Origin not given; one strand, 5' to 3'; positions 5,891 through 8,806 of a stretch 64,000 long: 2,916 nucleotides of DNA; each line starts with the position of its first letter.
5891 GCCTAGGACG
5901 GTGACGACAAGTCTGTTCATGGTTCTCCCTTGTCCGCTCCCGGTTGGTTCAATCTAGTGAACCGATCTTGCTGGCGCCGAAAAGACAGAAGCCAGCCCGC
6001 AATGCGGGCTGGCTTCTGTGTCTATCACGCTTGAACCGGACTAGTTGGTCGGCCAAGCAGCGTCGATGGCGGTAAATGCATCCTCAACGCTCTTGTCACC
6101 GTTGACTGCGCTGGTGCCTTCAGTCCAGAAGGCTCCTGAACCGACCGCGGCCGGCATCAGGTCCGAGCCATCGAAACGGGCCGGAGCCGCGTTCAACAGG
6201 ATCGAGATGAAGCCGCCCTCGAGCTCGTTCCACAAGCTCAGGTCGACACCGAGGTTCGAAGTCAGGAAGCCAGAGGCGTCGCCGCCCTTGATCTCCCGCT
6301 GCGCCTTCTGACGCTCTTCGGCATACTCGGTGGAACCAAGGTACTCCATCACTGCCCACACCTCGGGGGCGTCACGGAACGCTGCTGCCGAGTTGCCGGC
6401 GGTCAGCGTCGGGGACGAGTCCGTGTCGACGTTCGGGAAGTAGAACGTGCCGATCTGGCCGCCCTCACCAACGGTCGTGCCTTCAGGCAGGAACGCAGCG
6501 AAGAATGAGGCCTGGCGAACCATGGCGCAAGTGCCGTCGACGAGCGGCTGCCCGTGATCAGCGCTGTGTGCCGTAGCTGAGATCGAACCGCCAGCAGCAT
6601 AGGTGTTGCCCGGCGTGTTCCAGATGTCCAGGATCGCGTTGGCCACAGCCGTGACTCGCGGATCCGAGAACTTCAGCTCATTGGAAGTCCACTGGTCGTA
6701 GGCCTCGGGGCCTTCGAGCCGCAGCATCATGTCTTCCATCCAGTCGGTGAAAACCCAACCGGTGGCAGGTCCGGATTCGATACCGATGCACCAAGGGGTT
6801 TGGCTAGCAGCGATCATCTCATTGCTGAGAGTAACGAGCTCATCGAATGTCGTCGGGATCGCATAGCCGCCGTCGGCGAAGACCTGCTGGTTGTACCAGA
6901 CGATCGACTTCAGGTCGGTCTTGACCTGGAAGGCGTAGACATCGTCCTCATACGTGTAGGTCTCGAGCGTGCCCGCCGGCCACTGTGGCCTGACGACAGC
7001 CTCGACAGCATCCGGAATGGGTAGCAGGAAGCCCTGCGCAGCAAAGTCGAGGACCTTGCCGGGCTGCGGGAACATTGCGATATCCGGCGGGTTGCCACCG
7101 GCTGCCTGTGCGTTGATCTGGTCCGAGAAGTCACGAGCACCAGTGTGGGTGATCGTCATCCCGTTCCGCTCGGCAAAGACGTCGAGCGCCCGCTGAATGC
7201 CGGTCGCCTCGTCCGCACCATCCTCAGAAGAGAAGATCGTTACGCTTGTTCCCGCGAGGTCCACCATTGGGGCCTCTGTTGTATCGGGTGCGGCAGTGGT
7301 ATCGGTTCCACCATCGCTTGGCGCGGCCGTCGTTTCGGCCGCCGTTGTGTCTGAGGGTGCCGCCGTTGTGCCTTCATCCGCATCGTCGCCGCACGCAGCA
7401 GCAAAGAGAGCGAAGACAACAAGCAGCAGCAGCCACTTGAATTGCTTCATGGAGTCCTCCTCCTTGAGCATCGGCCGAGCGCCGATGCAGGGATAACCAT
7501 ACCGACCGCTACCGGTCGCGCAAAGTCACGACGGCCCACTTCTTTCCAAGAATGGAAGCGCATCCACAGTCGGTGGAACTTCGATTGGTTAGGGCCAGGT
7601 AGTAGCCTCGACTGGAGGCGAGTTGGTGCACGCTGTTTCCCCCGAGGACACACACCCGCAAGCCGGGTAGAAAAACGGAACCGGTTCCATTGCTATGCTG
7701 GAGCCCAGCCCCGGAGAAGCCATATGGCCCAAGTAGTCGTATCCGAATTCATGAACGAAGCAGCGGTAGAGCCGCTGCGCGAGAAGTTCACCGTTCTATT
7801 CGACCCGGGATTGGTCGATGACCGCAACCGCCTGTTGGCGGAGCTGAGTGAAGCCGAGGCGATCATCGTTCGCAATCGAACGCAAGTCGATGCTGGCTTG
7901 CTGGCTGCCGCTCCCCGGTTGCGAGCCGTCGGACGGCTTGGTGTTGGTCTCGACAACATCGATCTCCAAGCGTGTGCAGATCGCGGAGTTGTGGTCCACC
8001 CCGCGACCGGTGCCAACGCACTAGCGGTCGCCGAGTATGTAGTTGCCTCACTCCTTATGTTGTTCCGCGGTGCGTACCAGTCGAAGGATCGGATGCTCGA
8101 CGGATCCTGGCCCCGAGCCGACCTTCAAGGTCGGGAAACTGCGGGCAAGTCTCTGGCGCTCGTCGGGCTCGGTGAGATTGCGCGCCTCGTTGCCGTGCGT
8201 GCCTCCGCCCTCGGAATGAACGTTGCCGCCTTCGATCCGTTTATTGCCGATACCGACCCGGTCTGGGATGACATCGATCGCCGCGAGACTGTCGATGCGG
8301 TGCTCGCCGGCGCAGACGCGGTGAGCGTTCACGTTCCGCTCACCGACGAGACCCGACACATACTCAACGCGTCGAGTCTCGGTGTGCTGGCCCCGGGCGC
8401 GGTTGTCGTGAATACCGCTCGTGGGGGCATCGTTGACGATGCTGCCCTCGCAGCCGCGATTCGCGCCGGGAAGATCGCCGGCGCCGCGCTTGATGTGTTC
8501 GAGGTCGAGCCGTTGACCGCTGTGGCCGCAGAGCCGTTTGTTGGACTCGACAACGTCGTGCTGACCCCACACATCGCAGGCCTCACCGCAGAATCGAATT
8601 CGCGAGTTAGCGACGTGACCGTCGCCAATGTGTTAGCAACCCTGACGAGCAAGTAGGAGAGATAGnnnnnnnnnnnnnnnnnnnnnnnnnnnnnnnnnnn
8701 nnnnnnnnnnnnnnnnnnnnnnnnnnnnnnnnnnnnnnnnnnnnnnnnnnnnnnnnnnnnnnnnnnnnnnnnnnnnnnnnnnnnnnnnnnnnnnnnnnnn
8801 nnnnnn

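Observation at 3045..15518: Candidate uncharacterised sugar/sugar-acid catabolic island combining Fsa aldolase, AraA-like isomerase, archaeal-type GAPDH, split UxaA dehydratase and Ldh_2 dehydrogenase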

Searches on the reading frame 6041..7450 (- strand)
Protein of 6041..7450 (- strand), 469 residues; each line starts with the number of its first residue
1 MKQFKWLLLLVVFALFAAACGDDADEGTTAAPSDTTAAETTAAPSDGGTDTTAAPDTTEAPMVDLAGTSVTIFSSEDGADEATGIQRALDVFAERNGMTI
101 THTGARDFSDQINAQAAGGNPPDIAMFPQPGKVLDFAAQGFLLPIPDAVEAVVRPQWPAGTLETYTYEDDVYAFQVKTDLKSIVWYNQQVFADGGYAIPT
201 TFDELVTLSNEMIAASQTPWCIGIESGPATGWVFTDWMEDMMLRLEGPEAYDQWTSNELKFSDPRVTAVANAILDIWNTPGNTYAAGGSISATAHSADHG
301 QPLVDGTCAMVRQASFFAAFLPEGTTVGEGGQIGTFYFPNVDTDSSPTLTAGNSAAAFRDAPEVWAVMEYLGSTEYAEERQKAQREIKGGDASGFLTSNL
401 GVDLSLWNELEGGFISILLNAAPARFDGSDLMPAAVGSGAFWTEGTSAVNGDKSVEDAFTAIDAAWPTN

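Call 5: search_protein_families(library=pfam, proteins=[window:6041-7450:-], max_evalue=0.001)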
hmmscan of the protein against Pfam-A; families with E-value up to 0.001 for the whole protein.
window:6041-7450:- (469 aa): 2 families
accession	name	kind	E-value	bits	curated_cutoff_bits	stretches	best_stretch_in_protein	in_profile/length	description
PF01547.30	SBP_bac_1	-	2.2e-16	61.2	26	1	103-377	31-306/307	Bacterial extracellular solute-binding protein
PF21827.1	New_glue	-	0.00017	21.7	31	1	1-58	1-59/94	New glue protein family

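Call 9: search_protein_families(library=ncbifam, proteins=[window:6041-7450:-], max_evalue=0.001)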
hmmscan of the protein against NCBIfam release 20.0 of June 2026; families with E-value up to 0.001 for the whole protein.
window:6041-7450:- (469 aa): 4 families
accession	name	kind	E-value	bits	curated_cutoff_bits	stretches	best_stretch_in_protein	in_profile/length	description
TIGR03851.1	chitin_NgcE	equivalog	4.4e-10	39.1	399.65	1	37-277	8-256/450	N-acetylglucosamine/diacetylchitobiose ABC transporter substrate-binding protein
NF007011.0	PRK09474.1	equivalog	3.6e-06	26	291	1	82-216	43-169/396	maltose/maltodextrin ABC transporter substrate-binding protein MalE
NF040930.1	ABC_arch_GlcS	equivalog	4.5e-06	25.8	500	1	161-273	103-212/444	glucose ABC transporter substrate-binding protein GlcS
TIGR03850.1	bind_CPR_0540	equivalog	4.5e-05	22.2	299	0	183-215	162-194/437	carbohydrate ABC transporter substrate-binding protein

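Call 44: search_solved_structures(query=window:6041-7450:-, max_evalue=0.001)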
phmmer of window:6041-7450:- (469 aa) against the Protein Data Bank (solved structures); distinct sequences matched with E-value up to 0.001: 17.
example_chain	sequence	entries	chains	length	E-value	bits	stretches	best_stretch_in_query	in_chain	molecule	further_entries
7eho_A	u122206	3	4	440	1.1e-11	47.4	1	93-349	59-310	Chitin oligosaccharide binding protein NagB2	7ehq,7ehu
7ehp_A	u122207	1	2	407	1e-08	37.6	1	110-388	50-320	chitin oligosaccahride binding protein NagB1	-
5xpj_A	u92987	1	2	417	1.1e-08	37.5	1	110-267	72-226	Binding protein component of ABC sugar transporter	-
5dvf_A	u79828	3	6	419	1.1e-08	37.5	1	110-267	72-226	Binding protein component of ABC sugar transporter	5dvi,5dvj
4g68_A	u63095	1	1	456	6.1e-08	35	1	70-357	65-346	ABC transporter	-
3ooa_A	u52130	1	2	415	1.5e-07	33.8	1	98-276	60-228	ABC transporter binding protein AcbH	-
3oo9_A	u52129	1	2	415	1.5e-07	33.8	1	98-276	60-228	ABC transporter binding protein AcbH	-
3oo6_A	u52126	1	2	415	1.5e-07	33.8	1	98-276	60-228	ABC transporter binding protein AcbH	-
3oo8_A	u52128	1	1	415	1.5e-07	33.8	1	98-276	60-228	ABC transporter binding protein AcbH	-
3oo7_A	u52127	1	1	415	1.5e-07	33.8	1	98-276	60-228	ABC transporter binding protein AcbH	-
4g68_B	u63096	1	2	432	1.5e-07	33.8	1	77-357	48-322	ABC transporter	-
3vxb_A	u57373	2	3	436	2.8e-07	32.9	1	102-276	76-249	Putative sugar-binding lipoprotein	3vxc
2hq0_A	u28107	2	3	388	7.1e-06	28.2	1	111-372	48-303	Sugar ABC transporter, sugar-binding protein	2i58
2heu_A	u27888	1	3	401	7.7e-06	28.1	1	112-372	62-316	Sugar ABC transporter, sugar-binding protein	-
2hfb_A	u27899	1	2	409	8e-06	28.1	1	111-372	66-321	Sugar ABC transporter, sugar-binding protein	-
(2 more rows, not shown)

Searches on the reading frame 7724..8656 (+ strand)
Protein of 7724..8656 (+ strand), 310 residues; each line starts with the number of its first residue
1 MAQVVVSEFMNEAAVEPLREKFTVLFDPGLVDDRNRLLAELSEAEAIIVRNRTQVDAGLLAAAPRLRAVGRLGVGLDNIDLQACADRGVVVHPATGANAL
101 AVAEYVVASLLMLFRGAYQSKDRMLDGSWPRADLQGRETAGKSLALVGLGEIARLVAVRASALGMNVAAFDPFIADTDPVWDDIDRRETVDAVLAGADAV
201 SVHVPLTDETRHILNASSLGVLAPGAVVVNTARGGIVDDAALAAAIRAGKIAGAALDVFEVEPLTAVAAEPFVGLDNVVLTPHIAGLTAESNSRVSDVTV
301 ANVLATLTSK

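Call 8: search_protein_families(library=pfam, proteins=[window:7724-8656:+], max_evalue=0.001)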
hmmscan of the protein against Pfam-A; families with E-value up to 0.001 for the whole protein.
window:7724-8656:+ (310 aa): 2 families
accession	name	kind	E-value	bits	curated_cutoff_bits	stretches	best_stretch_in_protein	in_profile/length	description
PF02826.25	2-Hacid_dh_C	-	3.7e-52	176.7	25.1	1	108-285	2-178/178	D-isomer specific 2-hydroxyacid dehydrogenase, NAD binding domain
PF00389.36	2-Hacid_dh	-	8.9e-26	90.6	24.6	1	4-308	1-125/134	D-isomer specific 2-hydroxyacid dehydrogenase, catalytic domain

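Call 9: search_protein_families(library=ncbifam, proteins=[window:7724-8656:+], max_evalue=0.001)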
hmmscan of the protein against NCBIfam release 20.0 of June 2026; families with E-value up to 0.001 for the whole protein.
window:7724-8656:+ (310 aa): 21 families
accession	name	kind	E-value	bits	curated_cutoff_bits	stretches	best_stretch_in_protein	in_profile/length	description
TIGR01327.1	PGDH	equivalog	8.2e-84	282.2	454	1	3-307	1-301/525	phosphoglycerate dehydrogenase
NF008759.0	PRK11790.1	equivalog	2e-60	204.6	404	1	3-304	13-313/410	phosphoglycerate dehydrogenase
NF009714.1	PRK13243.1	equivalog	3.9e-52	177.6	455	1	3-305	4-311/332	glyoxylate reductase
NF005069.0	PRK06487.1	equivalog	2.6e-46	158.2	448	1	36-305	41-309/320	2-hydroxyacid dehydrogenase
NF041369.1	Dhydh_Halo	equivalog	4.8e-44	150.8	400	1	74-303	64-291/305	D-2-hydroxyacid dehydrogenase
NF011938.0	PRK15409.1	equivalog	1.7e-42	145.6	492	1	8-309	9-311/324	glyoxylate/hydroxypyruvate reductase GhrB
NF006263.0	PRK08410.1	equivalog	7.5e-39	133.9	389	1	42-307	40-307/311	D-2-hydroxyacid dehydrogenase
NF001309.0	PRK00257.1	equivalog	1.2e-38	133.1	434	1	39-301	33-272/379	4-phosphoerythronate dehydrogenase PdxB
NF005750.0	PRK07574.1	equivalog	5.5e-38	131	329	1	58-299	107-349/386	NAD-dependent formate dehydrogenase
NF005387.0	PRK06932.1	equivalog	1.5e-35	122.7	492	1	44-291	44-294/314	2-hydroxyacid dehydrogenase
NF011966.0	PRK15438.1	equivalog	2.1e-30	106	687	1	19-295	13-266/378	4-phosphoerythronate dehydrogenase PdxB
NF000492.1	vanH_gen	exception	6.1e-29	101.1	540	1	43-303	42-307/312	D-lactate dehydrogenase VanH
NF006374.0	PRK08605.1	subfamily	7.5e-27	94.3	356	1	72-288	76-303/332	D-lactate dehydrogenase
NF000004.1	vanH-D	exception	1.5e-25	90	550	1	66-262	73-261/323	D-lactate dehydrogenase VanH-D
NF005027.0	PRK06436.1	equivalog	9.8e-25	87.3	261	1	65-300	49-273/303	2-hydroxyacid dehydrogenase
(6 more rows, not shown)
